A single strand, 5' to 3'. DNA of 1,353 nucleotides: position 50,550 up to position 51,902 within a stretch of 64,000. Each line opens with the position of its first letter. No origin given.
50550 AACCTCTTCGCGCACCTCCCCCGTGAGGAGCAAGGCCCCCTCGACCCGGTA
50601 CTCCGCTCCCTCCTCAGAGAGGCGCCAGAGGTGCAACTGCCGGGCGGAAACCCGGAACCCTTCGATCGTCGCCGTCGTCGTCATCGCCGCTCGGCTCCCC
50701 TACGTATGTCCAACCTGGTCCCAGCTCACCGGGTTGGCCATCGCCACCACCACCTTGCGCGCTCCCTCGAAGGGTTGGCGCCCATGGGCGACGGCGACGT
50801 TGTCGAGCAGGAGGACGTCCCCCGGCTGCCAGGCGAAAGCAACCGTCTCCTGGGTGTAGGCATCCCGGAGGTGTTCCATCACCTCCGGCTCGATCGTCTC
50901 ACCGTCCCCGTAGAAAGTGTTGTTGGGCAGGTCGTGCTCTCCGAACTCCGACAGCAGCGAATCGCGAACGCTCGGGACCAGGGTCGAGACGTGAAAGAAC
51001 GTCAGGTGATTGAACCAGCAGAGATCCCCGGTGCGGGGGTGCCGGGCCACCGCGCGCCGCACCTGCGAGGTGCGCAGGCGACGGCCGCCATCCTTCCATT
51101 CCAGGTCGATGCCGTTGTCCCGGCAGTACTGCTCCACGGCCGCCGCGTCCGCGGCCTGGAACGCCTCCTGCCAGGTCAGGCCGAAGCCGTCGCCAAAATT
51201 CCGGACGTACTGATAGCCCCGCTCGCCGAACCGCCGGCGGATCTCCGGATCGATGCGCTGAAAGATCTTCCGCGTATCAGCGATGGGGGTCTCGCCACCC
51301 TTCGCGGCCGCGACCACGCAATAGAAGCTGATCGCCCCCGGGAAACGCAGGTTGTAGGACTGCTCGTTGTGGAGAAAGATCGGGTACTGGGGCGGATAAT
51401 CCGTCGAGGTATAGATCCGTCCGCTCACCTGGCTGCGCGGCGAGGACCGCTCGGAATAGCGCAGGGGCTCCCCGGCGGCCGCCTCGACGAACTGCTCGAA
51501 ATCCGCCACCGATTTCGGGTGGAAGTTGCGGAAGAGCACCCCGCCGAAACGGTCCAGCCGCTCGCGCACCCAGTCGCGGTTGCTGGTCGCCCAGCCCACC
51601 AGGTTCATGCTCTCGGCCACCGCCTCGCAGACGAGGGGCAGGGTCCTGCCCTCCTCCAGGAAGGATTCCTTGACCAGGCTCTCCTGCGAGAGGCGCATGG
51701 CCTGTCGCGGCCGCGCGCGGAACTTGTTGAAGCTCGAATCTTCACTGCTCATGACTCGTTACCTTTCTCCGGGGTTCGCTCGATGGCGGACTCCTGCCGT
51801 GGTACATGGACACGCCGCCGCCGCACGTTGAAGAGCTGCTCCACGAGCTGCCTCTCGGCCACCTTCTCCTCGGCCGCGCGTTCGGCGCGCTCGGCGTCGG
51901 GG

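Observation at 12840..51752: Four in-line AmbE-like units (X / Glu-type A / embedded FkbM-type MT / T) plus two TauD-type oxygenases inside a 14-module lipopeptide NRPS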

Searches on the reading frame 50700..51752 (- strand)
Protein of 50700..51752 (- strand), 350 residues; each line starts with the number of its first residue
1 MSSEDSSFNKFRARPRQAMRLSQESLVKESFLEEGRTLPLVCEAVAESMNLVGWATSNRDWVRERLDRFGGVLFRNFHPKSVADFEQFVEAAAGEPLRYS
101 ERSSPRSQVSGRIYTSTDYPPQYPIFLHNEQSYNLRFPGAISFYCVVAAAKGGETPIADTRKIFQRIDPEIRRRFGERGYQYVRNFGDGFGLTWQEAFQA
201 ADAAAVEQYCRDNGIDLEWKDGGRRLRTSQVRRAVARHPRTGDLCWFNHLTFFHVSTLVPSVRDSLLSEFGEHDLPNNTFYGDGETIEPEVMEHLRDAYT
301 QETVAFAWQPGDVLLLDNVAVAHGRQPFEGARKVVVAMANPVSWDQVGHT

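Call 3: search_protein_families(library=pfam, proteins=[window:50700-51752:-])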
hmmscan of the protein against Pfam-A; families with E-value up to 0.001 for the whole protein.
window:50700-51752:- (350 aa): 1 family
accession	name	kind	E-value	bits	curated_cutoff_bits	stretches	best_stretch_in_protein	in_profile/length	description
PF02668.22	TauD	-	5.1e-49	168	27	1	48-337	13-266/267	Taurine catabolism dioxygenase TauD, TfdA family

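Call 13: search_protein_families(library=ncbifam, proteins=[window:50700-51752:-], max_evalue=0.00001)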
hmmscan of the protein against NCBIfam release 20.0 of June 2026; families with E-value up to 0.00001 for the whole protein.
window:50700-51752:- (350 aa): 3 families
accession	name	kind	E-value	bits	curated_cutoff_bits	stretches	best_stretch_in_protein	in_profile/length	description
NF045815.1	Neo-PentlctneFsynPtlD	equivalog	4.4e-08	32.7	550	0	300-336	245-281/301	neopentalenolactone/pentalenolactone F synthase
TIGR02410.1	carnitine_TMLD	equivalog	1.3e-07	31.5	268.3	0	301-334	310-343/362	trimethyllysine dioxygenase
NF049936.1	TriMthamethphnDioxTmpA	equivalog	1.2e-06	27.6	400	0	301-331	309-339/366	2-trimethylaminoethylphosphonate dioxygenase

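Call 17: search_solved_structures(query=window:50700-51752:-, max_evalue=0.001)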
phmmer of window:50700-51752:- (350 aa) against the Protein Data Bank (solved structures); distinct sequences matched with E-value up to 0.001: 2.
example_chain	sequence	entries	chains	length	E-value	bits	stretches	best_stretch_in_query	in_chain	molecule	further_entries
1y0z_A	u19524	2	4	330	3.4e-37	131.4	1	59-338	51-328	protein product of AT3G21360 | Clavaminate synthase-like protein At3g21360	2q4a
9yut_A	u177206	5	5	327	1.7e-32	115.9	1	57-337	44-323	TauD/TfdA-like domain-containing protein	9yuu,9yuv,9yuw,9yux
